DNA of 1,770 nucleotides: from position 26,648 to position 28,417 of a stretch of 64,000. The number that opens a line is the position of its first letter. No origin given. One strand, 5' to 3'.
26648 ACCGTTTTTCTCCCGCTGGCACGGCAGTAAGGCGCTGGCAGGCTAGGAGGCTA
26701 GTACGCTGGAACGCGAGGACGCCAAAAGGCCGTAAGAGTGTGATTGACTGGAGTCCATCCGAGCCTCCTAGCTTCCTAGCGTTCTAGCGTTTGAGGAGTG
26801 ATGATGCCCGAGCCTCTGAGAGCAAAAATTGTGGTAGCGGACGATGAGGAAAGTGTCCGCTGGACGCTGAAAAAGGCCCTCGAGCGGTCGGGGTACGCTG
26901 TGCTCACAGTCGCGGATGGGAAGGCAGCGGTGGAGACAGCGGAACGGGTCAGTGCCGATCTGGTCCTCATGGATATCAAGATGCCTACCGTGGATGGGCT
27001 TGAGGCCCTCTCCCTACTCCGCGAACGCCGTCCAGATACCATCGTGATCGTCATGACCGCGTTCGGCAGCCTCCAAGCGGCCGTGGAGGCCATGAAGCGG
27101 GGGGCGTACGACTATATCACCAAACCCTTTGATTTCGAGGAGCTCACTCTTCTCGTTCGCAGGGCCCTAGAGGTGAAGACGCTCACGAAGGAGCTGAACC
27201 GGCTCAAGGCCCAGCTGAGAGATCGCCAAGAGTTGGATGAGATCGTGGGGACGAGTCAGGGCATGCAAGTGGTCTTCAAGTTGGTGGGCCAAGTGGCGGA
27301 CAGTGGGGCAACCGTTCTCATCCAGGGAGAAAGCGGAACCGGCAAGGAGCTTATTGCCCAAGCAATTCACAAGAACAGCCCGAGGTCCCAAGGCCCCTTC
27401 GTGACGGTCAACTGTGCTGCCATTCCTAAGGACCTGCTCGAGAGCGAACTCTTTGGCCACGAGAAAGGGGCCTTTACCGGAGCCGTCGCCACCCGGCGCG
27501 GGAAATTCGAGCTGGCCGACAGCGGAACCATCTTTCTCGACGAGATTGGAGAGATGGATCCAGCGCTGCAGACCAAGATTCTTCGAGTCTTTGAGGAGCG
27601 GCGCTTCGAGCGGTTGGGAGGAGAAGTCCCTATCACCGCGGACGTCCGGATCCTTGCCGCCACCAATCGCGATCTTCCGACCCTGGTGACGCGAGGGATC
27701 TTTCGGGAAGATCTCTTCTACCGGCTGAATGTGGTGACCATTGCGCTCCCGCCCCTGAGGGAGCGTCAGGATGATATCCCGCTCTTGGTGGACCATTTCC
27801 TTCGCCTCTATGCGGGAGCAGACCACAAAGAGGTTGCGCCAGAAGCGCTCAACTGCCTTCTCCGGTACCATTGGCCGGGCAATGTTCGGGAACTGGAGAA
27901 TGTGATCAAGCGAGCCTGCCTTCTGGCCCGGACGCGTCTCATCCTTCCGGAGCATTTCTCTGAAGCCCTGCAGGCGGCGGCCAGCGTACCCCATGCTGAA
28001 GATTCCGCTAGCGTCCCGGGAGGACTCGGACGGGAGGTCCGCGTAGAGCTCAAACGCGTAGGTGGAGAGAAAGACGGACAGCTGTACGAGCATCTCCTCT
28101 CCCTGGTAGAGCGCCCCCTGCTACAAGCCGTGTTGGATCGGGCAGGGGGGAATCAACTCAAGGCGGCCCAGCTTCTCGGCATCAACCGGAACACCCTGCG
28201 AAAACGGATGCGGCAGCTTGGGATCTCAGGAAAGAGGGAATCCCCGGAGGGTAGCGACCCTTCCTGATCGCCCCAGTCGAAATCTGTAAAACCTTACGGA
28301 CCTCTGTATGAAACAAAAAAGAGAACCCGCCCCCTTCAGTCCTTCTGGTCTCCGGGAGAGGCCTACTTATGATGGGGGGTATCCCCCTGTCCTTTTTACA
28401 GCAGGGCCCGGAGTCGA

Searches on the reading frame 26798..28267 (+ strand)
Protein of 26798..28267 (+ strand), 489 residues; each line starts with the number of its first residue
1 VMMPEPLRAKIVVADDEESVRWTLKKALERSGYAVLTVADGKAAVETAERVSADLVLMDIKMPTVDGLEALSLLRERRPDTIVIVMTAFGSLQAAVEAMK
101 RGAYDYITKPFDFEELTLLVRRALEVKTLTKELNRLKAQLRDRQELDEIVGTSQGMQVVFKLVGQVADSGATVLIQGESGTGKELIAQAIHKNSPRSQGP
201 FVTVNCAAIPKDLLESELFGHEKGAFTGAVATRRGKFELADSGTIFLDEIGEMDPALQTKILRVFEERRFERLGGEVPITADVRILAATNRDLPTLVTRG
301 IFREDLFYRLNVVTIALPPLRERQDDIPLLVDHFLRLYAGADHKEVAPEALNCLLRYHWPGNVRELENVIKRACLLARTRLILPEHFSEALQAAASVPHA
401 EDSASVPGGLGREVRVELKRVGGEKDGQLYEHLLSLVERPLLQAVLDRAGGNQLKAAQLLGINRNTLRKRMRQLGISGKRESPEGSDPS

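Call 5: search_protein_families(library=pfam, proteins=[window:26798-28267:+])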
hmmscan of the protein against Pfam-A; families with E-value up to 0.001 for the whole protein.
window:26798-28267:+ (489 aa): 13 families
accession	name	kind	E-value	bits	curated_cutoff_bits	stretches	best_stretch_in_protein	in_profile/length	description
PF00158.32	Sigma54_activat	-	5.1e-71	238.2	20.2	1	149-315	1-167/168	Sigma-54 interaction domain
PF00072.30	Response_reg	-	4.3e-31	107.8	30.2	1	11-120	1-110/111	Response regulator receiver domain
PF25601.1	AAA_lid_14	-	5.3e-25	87.5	27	1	321-400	1-83/87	AAA+ ATPase lid domain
PF14532.12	Sigma54_activ_2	-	1.2e-18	68.1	25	1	150-320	1-138/138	Sigma-54 interaction domain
PF02954.25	HTH_8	-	2.1e-14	53.4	22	1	435-473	3-41/42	Bacterial regulatory protein, Fis family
PF07728.20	AAA_5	-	2.1e-09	38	22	1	173-291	2-123/139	AAA domain (dynein-related subfamily)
PF00004.35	AAA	-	3.6e-05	24.7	21.2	1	173-306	1-122/131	ATPase family associated with various cellular activities (AAA)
PF00493.29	MCM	-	5e-05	23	23.3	1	171-290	58-172/224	MCM P-loop domain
PF13556.12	HTH_30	-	0.00016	21.9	27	1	442-474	5-36/59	PucR C-terminal helix-turn-helix domain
PF01078.27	Mg_chelatase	-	0.00017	21.5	20.3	0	228-290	93-157/207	Magnesium chelatase, subunit ChlI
PF06068.19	TIP49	-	0.00029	20.5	23.8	1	138-208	15-87/347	TIP49 P-loop domain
PF07724.20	AAA_2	-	0.00054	20.5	27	0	171-290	4-124/166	AAA domain (Cdc48 subfamily)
PF13191.12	AAA_16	-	0.00071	20.5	32.6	0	160-262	13-117/167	AAA ATPase domain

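Call 16: search_protein_families(library=ncbifam, proteins=[window:26798-28267:+], max_evalue=0.00001)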
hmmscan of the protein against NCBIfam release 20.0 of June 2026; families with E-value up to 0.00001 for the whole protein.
window:26798-28267:+ (489 aa): 114 families (the best 25 are shown)
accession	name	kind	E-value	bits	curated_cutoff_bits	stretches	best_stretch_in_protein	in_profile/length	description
TIGR01818.1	ntrC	equivalog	7.3e-156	519.6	558.6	1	11-474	1-463/463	nitrogen regulation protein NR(I)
NF008469.0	PRK11361.1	equivalog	1.4e-154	515.3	714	1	9-477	5-457/461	acetoacetate metabolism transcriptional regulator AtoC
NF008176.1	PRK10923.1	equivalog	1.6e-129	432.6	620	1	8-476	3-468/469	nitrogen regulation protein NR(I)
TIGR02915.1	PEP_resp_reg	equivalog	2e-120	402.6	502.6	1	12-387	2-382/445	PEP-CTERM-box response regulator transcription factor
TIGR01817.1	nifA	equivalog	2.6e-116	389.5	528.85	1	135-478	182-531/534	nif-specific transcriptional activator NifA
NF041946.1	LuxO_transreg_Vib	equivalog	3.3e-115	385.5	800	1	15-472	3-458/463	quorum-sensing sigma-54 dependent transcriptional regulator LuxO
NF007689.0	PRK10365.1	equivalog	1.2e-113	380.3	760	1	10-470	7-438/441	sigma-54-dependent response regulator transcription factor ZraR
NF051870.1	NAssimRespRegNtrX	equivalog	3.5e-110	369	600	1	10-476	3-452/452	nitrogen assimilation response regulator NtrX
NF050807.1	TransRegFlbDCaul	equivalog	1.2e-108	363.9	750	1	23-478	16-442/454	sigma-54-dependent transcriptional regulator FlbD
NF011695.0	PRK15115.1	equivalog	1.7e-101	340.2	763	1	9-393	7-384/445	two-component system response regulator GlrR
NF038308.1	RNA_repair_RtcR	equivalog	8.4e-101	338.4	650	1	88-474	119-516/530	RNA repair transcriptional activator RtcR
NF041552.1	TF_PrdR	equivalog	5.8e-100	335.3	795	1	125-473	250-575/577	sigma-54 dependent transcriptional regulator PrdR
NF049963.1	RespRegFlgRCampy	domain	6.2e-100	335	750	1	11-385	3-375/429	fla regulon two-component system response regulator FlgR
NF003451.0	PRK05022.1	equivalog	2.4e-98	330.1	476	1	97-477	133-511/512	nitric oxide reductase transcriptional regulator NorR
NF011958.0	PRK15429.1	equivalog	1.6e-90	304.7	830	1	131-477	362-687/692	formate hydrogenlyase transcriptional activator FlhA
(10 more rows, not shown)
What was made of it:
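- On NtrC (NR-I) equivalog, for the regulator at 26801-28267: AtoC PRK11361 scores 515.3 against 714 (call 16).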

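Call 34: find_homologous_proteins(query=window:26801-28264:+, max_evalue=1e-100)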
Query window:26801-28264:+ (488 aa): 6885 proteins with E <= 1e-100 among 8000 candidates; the best 120 are listed.
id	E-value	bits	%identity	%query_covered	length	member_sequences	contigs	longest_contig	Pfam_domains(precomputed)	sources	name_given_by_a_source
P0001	0.0e+0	1058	100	100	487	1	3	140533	PF00158.33,PF25601.2,PF02954.26,PF14532.13,PF07728.21,PF00072.31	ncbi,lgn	-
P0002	5.1e-286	967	92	100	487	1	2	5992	PF00158.33,PF25601.2,PF02954.26,PF14532.13,PF07728.21,PF00072.31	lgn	-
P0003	9.6e-283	956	91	100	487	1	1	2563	PF00158.33,PF25601.2,PF02954.26,PF14532.13,PF07728.21,PF00072.31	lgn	-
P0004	4.3e-273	924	88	99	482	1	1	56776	PF00158.33,PF25601.2,PF02954.26,PF14532.13,PF07728.21,PF00072.31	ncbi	ncbi:MAG: sigma-54-dependent transcriptional regulator [Candidatus Methylomirabilales bacterium]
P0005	4.5e-273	924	87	100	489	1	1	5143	PF00158.33,PF25601.2,PF02954.26,PF14532.13,PF07728.21,PF00072.31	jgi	jgi:two-component system nitrogen regulation response regulator GlnG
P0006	2.0e-272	922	87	100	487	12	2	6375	PF00158.33,PF25601.2,PF02954.26,PF14532.13,PF07728.21,PF00072.31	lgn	-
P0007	1.1e-271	919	86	100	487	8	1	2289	PF00158.33,PF25601.2,PF02954.26,PF14532.13,PF07728.21,PF00072.31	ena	-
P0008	2.4e-271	918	87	100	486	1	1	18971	PF00158.33,PF25601.2,PF02954.26,PF14532.13,PF07728.21,PF00072.31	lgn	-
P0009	2.7e-270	915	86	100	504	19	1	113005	PF00158.33,PF25601.2,PF02954.26,PF14532.13,PF07728.21,PF00072.31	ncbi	-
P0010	1.1e-267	906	86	100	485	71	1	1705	PF00158.33,PF25601.2,PF02954.26,PF14532.13,PF07728.21,PF00072.31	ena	-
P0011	2.8e-265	898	85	100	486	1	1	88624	PF00158.33,PF25601.2,PF02954.26,PF14532.13,PF07728.21,PF00072.31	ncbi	-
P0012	6.0e-264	894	85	100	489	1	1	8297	PF00158.33,PF25601.2,PF02954.26,PF14532.13,PF07728.21,PF00072.31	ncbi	-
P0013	1.1e-263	893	86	100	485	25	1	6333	PF00158.33,PF25601.2,PF02954.26,PF14532.13,PF07728.21,PF00072.31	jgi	-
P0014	1.7e-263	893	84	100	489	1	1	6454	PF00158.33,PF25601.2,PF02954.26,PF14532.13,PF07728.21,PF00072.31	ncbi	ncbi:MAG: sigma-54-dependent transcriptional regulator [Candidatus Methylomirabilales bacterium]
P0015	3.2e-263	892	85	100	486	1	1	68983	PF00158.33,PF25601.2,PF02954.26,PF14532.13,PF07728.21,PF00072.31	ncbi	ncbi:MAG: sigma-54-dependent transcriptional regulator [Candidatus Methylomirabilales bacterium]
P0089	3.5e-171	588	59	97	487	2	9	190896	PF00158.33,PF25601.2,PF02954.26,PF14532.13,PF07728.21,PF00072.31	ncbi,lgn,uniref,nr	ncbi:acetoacetate metabolism regulatory protein AtoC [Candidatus Methylomirabilis lanthanidiphila]|u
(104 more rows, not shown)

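Call 35: find_encoding_contigs(protein=P0001, flank=10000, max_places=3)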
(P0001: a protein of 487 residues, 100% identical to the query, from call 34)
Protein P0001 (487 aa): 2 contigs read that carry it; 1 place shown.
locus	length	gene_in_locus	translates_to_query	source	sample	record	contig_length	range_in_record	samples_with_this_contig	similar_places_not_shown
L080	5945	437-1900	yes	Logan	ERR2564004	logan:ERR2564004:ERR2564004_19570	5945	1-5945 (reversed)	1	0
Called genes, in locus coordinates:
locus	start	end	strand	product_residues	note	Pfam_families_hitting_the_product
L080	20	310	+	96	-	PF02518:HATPase_c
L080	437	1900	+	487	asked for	PF00072:Response_reg, PF00158:Sigma54_activat, PF14532:Sigma54_activ_2, PF07728:AAA_5, PF25601:AAA_lid_14, PF02954:HTH_8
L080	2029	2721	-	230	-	PF00027:cNMP_binding, PF13545:HTH_Crp_2, PF00325:Crp (weak)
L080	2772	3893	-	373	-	PF04055:Radical_SAM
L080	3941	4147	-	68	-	-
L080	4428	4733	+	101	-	-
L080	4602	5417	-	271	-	PF13557:Phenol_MetA_deg (faint)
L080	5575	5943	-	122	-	?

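Call 36: find_encoding_contigs(protein=P0004, flank=10000, max_places=2)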
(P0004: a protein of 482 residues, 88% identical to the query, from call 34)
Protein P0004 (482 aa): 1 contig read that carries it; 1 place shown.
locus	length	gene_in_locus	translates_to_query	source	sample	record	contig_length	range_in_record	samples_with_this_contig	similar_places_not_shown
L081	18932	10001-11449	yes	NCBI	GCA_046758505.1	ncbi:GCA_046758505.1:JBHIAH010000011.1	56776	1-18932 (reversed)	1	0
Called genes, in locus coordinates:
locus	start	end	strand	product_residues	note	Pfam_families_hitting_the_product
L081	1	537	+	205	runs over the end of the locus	PF06114:Peptidase_M78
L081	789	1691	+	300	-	-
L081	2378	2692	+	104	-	-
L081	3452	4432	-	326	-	PF01384:PHO4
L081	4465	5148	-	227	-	PF01865:PhoU_div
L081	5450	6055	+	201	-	PF00702:Hydrolase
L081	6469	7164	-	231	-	PF13549:ATP-grasp_5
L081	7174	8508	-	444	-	PF02629:CoA_binding, PF13380:CoA_binding_2, PF13607:Succ_CoA_lig, PF19045:Ligase_CoA_2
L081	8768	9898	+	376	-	PF00989:PAS (weak), PF08448:PAS_4, PF13188:PAS_8, PF13426:PAS_9 (weak), PF00512:HisKA, PF02518:HATPase_c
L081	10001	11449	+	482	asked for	PF00072:Response_reg, PF00158:Sigma54_activat, PF14532:Sigma54_activ_2, PF07728:AAA_5, PF25601:AAA_lid_14, PF02954:HTH_8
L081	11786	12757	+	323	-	PF01471:PG_binding_1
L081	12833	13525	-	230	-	PF00027:cNMP_binding, PF13545:HTH_Crp_2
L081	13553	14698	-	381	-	PF04055:Radical_SAM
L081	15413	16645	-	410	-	PF13442:Cytochrome_CBB3 (faint), PF00034:Cytochrom_C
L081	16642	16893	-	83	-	-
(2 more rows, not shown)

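Call 38: find_encoding_contigs(protein=P0009, flank=10000, max_places=1)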
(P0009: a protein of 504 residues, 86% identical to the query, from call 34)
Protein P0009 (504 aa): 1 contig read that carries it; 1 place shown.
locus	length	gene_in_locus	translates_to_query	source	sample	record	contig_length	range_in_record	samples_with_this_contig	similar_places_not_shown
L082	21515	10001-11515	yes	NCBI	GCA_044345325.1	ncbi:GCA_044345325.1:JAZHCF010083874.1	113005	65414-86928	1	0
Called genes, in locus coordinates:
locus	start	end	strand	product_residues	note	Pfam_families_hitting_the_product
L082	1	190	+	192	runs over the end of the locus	PF13646:HEAT_2, PF12895:ANAPC3 (weak), PF00515:TPR_1 (weak), PF13424:TPR_12, PF13432:TPR_16, PF14559:TPR_19, PF00515:TPR_1 (weak), PF07719:TPR_2 (weak), +5 more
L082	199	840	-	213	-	-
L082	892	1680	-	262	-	PF00106:adh_short, PF23441:SDR, PF08659:KR, PF13561:adh_short_C2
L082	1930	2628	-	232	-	PF07238:PilZ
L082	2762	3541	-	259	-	PF14801:TrmI-like_N, PF21985:TR61B_FKBP-like (weak), PF01135:PCMT (weak), PF08704:GCD14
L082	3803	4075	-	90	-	PF00403:HMA (weak)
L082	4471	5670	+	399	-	PF00365:PFK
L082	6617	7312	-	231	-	PF13549:ATP-grasp_5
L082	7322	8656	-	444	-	PF02629:CoA_binding, PF13380:CoA_binding_2, PF13607:Succ_CoA_lig, PF19045:Ligase_CoA_2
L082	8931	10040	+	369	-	PF00989:PAS (weak), PF13188:PAS_8, PF08448:PAS_4, PF13426:PAS_9 (weak), PF00512:HisKA, PF02518:HATPase_c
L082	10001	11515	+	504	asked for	PF00072:Response_reg, PF00158:Sigma54_activat, PF14532:Sigma54_activ_2, PF07728:AAA_5, PF25601:AAA_lid_14, PF02954:HTH_8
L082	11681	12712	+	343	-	PF01447:Peptidase_M4, PF02868:Peptidase_M4_C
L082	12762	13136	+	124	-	PF20242:Emfourin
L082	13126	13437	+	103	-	PF11860:Muramidase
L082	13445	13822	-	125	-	PF00034:Cytochrom_C, PF13442:Cytochrome_CBB3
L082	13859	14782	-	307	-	PF00762:Ferrochelatase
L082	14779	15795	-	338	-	PF01208:URO-D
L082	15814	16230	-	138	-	PF13664:DUF4149 (weak), PF05425:CopD (weak)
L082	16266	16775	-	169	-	PF01243:PNPOx_N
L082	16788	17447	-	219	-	PF06778:Chlor_dismutase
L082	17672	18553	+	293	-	PF00582:Usp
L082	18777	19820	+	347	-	PF01699:Na_Ca_ex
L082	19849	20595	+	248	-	PF02535:Zip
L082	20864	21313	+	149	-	PF00989:PAS, PF13188:PAS_8, PF08448:PAS_4, PF24820:Diguanyl_cycl_sensor (weak), PF13426:PAS_9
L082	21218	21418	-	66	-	-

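Call 39: find_encoding_contigs(protein=P0011, flank=10000, max_places=1)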
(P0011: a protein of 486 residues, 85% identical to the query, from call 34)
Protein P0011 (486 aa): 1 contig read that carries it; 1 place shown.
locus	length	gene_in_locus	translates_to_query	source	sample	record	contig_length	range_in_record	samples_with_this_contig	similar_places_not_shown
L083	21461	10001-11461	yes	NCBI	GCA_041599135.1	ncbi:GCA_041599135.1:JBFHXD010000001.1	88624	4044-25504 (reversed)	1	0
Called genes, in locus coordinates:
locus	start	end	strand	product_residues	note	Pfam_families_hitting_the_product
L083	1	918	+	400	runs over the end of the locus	PF00365:PFK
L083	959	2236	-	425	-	PF21269:TreT_GT1, PF00534:Glycos_transf_1, PF13692:Glyco_trans_1_4, PF13524:Glyco_trans_1_2 (weak)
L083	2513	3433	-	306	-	PF22082:TtuA_LIM_N, PF01171:ATP_bind_3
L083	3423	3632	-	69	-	PF02597:ThiS, PF21965:SAMP2 (weak)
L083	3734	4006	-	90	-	PF00403:HMA (weak)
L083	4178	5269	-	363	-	PF02618:YceG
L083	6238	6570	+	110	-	-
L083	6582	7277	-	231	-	PF13549:ATP-grasp_5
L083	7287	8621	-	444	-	PF02629:CoA_binding, PF13380:CoA_binding_2, PF13607:Succ_CoA_lig, PF19045:Ligase_CoA_2 (weak)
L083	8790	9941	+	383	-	PF00989:PAS, PF13188:PAS_8, PF08448:PAS_4, PF13426:PAS_9 (weak), PF00512:HisKA, PF02518:HATPase_c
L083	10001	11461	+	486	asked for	PF00072:Response_reg, PF00158:Sigma54_activat, PF14532:Sigma54_activ_2, PF07728:AAA_5, PF25601:AAA_lid_14, PF02954:HTH_8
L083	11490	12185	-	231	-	PF00027:cNMP_binding, PF13545:HTH_Crp_2, PF00325:Crp (faint)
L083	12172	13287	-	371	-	PF04055:Radical_SAM, PF13186:SPASM (faint)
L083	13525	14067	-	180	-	PF01022:HTH_5 (weak), PF08279:HTH_11 (weak), PF12728:HTH_17 (faint)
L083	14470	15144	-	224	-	PF00034:Cytochrom_C, PF13442:Cytochrome_CBB3, PF00034:Cytochrom_C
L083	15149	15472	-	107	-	PF00034:Cytochrom_C, PF13442:Cytochrome_CBB3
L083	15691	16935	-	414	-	-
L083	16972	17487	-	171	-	PF11821:ActD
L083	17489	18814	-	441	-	PF03916:NrfD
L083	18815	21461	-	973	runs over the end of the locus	PF04879:Molybdop_Fe4S4, PF13183:Fer4_8 (faint), PF00384:Molybdopterin, PF01568:Molydop_binding, PF12797:Fer4_2 (weak), PF12838:Fer4_7 (weak), PF13247:Fer4_11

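Call 40: find_encoding_contigs(protein=P0015, flank=10000, max_places=1)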
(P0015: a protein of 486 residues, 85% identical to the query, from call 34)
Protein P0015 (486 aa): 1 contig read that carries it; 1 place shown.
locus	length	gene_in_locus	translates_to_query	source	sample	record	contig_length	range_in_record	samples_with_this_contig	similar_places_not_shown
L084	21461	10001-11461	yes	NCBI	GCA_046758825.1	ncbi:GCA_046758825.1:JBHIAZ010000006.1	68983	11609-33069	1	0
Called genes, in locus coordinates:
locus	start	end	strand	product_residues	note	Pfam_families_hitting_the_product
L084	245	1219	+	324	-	PF01844:HNH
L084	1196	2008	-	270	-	PF14801:TrmI-like_N, PF21985:TR61B_FKBP-like (faint), PF01135:PCMT (weak), PF08704:GCD14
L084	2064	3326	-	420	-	PF21269:TreT_GT1, PF00534:Glycos_transf_1, PF13692:Glyco_trans_1_4, PF13524:Glyco_trans_1_2 (faint)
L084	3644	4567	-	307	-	PF22082:TtuA_LIM_N, PF01171:ATP_bind_3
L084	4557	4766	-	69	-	PF02597:ThiS, PF21965:SAMP2 (weak)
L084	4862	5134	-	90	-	-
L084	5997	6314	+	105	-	-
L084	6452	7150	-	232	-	PF13549:ATP-grasp_5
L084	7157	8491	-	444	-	PF02629:CoA_binding, PF13380:CoA_binding_2, PF13607:Succ_CoA_lig, PF19045:Ligase_CoA_2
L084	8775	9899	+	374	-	PF00989:PAS (weak), PF13188:PAS_8 (weak), PF08448:PAS_4, PF13426:PAS_9 (weak), PF00512:HisKA, PF02518:HATPase_c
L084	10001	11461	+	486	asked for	PF00072:Response_reg, PF00158:Sigma54_activat, PF14532:Sigma54_activ_2, PF07728:AAA_5, PF25601:AAA_lid_14, PF02954:HTH_8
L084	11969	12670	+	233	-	PF00072:Response_reg, PF08281:Sigma70_r4_2, PF00196:GerE, PF04545:Sigma70_r4 (weak)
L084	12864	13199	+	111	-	-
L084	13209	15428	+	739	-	PF13671:AAA_33 (faint), PF22977:WHD, PF00004:AAA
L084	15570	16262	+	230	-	PF03692:CxxCxxCC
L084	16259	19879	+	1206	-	PF13699:eCIS_core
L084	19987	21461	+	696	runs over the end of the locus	PF14065:Pvc16_N, PF13620:CarboxypepD_reg, PF13715:CarbopepD_reg_2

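Call 74: search_protein_families(library=ncbifam, proteins=[L083:13525-14067:-], max_evalue=0.01)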
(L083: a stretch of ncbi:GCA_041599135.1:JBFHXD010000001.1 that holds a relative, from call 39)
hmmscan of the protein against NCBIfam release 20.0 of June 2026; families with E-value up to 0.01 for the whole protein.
L083:13525-14067:- (180 aa): 4 families
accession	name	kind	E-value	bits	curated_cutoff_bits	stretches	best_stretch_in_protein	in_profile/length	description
NF045644.1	TransRegBhcR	equivalog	0.0018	17.6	350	1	5-57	18-69/267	HTH-type transcriptional regulator BhcR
TIGR01764.1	excise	domain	0.0026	18.1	28.8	0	102-144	5-47/49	excisionase family DNA-binding protein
NF033788.1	HTH_metalloreg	subfamily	0.0048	16.7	55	0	17-57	15-54/77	metalloregulator ArsR/SmtB family transcription factor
NF041397.1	TranRegGlpR_Halo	equivalog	0.0055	16.4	300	1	16-56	8-47/253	HTH-type transcriptional regulator GlpR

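Call 78: find_encoding_contigs(protein=P0089, flank=10000, max_places=1)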
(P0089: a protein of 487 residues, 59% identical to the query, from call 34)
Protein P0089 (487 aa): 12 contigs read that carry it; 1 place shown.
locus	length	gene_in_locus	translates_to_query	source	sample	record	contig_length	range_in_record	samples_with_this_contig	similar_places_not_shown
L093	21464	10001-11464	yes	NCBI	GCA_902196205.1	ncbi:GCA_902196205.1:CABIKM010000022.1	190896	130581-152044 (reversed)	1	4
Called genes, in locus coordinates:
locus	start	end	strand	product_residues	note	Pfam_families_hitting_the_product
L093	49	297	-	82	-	PF09957:VapB_antitoxin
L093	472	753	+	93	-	-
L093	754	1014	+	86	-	PF13560:HTH_31, PF12844:HTH_19 (weak), PF01381:HTH_3, PF13413:HTH_25 (weak), PF13443:HTH_26 (weak)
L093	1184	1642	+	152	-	PF15731:MqsA_antitoxin, PF13560:HTH_31 (weak), PF01381:HTH_3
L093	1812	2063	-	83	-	PF13470:PIN_3 (weak)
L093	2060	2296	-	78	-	PF01402:RHH_1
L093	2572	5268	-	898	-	PF00111:Fer2 (weak), PF13510:Fer2_4, PF14697:Fer4_21 (weak), PF12838:Fer4_7, PF00037:Fer4 (weak), PF04879:Molybdop_Fe4S4, PF00384:Molybdopterin, PF01568:Molydop_binding, +2 more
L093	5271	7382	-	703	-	PF01257:2Fe-2S_thioredx, PF01512:Complex1_51K, PF10531:SLBB (weak), PF10589:NADH_4Fe-4S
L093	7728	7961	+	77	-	PF01037:AsnC_trans_reg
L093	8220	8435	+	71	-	PF12728:HTH_17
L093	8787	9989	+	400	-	PF00989:PAS, PF13188:PAS_8 (weak), PF08448:PAS_4, PF13426:PAS_9, PF08447:PAS_3 (weak), PF00512:HisKA, PF02518:HATPase_c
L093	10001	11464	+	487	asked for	PF00072:Response_reg, PF00158:Sigma54_activat, PF14532:Sigma54_activ_2, PF07728:AAA_5 (weak), PF25601:AAA_lid_14, PF02954:HTH_8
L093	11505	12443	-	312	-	PF00126:HTH_1, PF03466:LysR_substrate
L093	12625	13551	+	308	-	PF01259:SAICAR_synt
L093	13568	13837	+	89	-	PF09656:PGPGW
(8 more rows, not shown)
